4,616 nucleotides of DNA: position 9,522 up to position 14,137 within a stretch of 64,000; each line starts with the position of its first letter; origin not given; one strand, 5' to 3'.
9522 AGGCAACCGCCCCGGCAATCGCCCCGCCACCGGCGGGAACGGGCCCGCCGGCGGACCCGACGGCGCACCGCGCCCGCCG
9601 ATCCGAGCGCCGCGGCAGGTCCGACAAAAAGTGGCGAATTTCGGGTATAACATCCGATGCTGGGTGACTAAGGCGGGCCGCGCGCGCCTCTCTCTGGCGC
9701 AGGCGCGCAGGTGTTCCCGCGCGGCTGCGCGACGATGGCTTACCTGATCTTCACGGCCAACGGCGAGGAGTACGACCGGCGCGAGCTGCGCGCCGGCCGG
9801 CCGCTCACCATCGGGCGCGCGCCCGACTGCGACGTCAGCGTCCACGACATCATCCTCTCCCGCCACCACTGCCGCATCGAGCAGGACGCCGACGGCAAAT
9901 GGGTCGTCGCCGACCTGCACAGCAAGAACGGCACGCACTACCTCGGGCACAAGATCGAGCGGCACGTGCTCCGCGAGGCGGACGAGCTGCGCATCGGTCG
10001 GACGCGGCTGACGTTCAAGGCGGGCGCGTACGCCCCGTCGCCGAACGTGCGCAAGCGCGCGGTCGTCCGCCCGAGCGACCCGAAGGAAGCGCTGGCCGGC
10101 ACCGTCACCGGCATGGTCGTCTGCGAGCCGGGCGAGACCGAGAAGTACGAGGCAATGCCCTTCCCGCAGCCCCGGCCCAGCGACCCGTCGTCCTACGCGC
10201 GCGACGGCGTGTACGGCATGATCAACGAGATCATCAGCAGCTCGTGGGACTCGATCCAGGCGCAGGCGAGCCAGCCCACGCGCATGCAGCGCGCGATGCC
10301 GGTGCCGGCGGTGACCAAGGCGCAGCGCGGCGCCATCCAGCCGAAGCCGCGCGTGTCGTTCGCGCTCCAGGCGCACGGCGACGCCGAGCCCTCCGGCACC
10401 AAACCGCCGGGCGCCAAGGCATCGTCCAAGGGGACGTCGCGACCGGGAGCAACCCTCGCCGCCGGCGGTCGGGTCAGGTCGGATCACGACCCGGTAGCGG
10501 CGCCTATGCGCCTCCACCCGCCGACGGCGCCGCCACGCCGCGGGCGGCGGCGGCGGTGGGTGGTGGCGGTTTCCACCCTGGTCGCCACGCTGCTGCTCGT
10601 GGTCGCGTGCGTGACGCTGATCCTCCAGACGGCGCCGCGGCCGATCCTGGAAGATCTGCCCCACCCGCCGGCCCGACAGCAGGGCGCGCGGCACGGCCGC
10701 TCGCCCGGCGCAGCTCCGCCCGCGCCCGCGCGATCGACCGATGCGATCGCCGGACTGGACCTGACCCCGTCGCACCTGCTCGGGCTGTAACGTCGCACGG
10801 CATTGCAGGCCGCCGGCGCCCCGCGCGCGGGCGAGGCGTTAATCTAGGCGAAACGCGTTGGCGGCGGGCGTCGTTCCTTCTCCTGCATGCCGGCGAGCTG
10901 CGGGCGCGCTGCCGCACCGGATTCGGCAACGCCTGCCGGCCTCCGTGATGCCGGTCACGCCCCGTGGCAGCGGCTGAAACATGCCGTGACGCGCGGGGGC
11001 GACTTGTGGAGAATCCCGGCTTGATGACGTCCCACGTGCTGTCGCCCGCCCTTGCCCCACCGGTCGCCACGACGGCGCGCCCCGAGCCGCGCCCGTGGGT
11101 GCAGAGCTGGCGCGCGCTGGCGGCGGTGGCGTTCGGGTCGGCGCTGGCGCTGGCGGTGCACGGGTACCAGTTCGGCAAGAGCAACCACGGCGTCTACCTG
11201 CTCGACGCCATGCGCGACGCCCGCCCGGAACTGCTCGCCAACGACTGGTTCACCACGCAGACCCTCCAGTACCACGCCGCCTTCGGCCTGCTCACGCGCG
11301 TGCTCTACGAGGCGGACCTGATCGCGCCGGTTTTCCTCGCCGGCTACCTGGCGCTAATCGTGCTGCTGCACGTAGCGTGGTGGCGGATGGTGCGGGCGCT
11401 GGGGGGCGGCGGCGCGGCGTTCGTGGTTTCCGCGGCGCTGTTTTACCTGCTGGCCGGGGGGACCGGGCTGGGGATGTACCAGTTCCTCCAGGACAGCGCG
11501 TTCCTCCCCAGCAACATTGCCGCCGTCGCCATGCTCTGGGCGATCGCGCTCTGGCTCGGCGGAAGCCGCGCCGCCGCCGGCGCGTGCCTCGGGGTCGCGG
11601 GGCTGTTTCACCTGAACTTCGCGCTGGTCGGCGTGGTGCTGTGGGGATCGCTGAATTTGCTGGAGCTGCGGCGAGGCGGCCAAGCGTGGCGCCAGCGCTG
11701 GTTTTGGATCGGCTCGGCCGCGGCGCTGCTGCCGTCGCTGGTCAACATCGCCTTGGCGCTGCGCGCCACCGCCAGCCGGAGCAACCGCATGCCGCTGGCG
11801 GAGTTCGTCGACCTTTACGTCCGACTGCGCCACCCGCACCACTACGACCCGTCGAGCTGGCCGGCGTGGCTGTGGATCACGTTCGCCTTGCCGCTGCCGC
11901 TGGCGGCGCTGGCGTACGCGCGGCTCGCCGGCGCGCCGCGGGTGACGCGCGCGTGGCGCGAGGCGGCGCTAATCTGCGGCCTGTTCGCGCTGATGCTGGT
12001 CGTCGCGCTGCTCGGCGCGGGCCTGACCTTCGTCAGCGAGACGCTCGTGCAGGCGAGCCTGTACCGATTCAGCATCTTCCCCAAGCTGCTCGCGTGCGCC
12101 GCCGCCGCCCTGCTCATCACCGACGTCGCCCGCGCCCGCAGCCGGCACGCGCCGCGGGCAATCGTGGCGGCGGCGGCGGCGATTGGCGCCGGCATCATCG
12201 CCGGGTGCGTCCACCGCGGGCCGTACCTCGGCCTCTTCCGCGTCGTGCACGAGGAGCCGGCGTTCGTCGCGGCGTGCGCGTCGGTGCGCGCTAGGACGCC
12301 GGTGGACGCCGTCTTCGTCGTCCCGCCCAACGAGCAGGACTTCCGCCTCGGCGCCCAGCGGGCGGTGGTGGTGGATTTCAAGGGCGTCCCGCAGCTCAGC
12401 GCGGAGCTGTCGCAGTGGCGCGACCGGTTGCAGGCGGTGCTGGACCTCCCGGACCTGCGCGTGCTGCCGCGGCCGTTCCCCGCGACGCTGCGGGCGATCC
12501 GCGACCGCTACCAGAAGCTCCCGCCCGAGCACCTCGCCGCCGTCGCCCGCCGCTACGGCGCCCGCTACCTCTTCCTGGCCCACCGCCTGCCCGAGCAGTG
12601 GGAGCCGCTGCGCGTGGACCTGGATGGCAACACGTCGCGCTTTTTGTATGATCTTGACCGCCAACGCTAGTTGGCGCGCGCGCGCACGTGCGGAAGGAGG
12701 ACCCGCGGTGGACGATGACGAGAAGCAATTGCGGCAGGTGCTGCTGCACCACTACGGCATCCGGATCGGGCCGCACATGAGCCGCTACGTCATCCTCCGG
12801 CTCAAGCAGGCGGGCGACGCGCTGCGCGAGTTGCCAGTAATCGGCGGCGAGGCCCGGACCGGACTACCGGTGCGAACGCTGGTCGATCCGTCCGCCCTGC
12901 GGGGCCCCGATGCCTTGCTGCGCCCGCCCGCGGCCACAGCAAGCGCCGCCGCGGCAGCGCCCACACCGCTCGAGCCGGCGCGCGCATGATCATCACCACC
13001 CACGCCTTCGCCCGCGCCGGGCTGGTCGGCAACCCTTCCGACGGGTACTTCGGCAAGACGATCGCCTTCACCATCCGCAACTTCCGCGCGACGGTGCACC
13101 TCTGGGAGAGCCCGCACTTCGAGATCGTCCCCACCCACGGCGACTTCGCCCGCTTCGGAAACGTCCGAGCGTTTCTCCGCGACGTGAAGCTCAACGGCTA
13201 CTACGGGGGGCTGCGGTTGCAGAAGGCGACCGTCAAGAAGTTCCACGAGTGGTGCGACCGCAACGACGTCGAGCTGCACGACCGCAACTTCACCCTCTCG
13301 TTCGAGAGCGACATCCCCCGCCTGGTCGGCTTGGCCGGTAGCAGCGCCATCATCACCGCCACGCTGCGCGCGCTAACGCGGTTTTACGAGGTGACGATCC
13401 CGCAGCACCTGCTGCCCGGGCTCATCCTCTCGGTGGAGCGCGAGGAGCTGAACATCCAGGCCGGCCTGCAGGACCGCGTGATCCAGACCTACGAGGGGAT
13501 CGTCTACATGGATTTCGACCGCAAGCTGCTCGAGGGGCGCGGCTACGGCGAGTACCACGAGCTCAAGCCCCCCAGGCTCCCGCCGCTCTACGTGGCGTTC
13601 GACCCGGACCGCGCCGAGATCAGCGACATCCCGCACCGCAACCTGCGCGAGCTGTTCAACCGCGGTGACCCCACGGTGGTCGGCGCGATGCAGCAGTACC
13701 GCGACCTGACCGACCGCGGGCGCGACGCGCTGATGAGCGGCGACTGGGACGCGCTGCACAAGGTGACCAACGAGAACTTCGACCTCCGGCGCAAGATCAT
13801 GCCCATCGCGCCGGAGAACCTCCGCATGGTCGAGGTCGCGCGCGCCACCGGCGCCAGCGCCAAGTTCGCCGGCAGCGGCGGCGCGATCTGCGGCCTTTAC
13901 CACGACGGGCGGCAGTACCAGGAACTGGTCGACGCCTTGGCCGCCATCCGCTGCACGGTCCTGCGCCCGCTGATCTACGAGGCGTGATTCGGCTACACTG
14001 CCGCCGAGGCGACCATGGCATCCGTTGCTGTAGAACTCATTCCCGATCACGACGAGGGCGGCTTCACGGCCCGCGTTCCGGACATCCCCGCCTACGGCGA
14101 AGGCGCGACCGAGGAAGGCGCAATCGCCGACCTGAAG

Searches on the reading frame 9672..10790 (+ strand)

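Call 91: search_protein_families(library=pfam, proteins=[window:9672-10790:+], max_evalue=0.00001)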
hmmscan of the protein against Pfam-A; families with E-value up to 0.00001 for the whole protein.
window:9672-10790:+ (372 aa): 2 families
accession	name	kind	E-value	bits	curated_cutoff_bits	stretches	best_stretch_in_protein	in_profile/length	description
PF00498.31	FHA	-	1.8e-17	64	20.7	1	46-109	2-67/67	FHA domain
PF16697.10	Yop-YscD_cpl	-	4.8e-11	43.2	33.2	1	42-116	16-91/94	Inner membrane component of T3SS, cytoplasmic domain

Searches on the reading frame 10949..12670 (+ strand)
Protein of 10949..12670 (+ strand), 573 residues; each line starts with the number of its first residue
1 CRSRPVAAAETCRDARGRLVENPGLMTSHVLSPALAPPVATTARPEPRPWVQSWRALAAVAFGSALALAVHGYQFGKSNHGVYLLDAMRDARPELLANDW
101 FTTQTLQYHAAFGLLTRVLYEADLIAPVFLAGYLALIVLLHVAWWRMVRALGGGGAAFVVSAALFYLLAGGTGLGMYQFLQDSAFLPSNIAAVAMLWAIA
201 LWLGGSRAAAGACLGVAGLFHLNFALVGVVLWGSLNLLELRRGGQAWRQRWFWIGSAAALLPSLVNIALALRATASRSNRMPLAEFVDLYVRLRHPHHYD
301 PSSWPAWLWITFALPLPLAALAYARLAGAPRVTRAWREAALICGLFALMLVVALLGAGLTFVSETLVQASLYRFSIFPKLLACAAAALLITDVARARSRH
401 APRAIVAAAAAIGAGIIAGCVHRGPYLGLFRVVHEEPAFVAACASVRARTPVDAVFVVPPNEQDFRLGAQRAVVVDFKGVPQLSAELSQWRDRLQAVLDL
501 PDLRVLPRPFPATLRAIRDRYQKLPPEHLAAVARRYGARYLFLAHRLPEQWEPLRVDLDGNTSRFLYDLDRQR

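Call 91: search_protein_families(library=pfam, proteins=[window:10949-12670:+], max_evalue=0.00001)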
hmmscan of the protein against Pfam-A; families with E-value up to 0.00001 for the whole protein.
window:10949-12670:+ (573 aa): 1 family
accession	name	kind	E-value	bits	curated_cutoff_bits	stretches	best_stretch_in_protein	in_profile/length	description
PF20604.3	DUF6798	-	5.6e-20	71.3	26.9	1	440-497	4-61/61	Domain of unknown function (DUF6798)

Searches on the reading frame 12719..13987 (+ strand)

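Call 92: search_protein_families(library=pfam, proteins=[window:12719-13987:+], max_evalue=0.00001)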
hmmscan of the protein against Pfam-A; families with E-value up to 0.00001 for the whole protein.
window:12719-13987:+ (422 aa): 1 family
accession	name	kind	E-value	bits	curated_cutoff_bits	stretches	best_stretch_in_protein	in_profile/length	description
PF00288.32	GHMP_kinases_N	-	4.2e-10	40.1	22.3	1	183-260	15-87/87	GHMP kinases N terminal domain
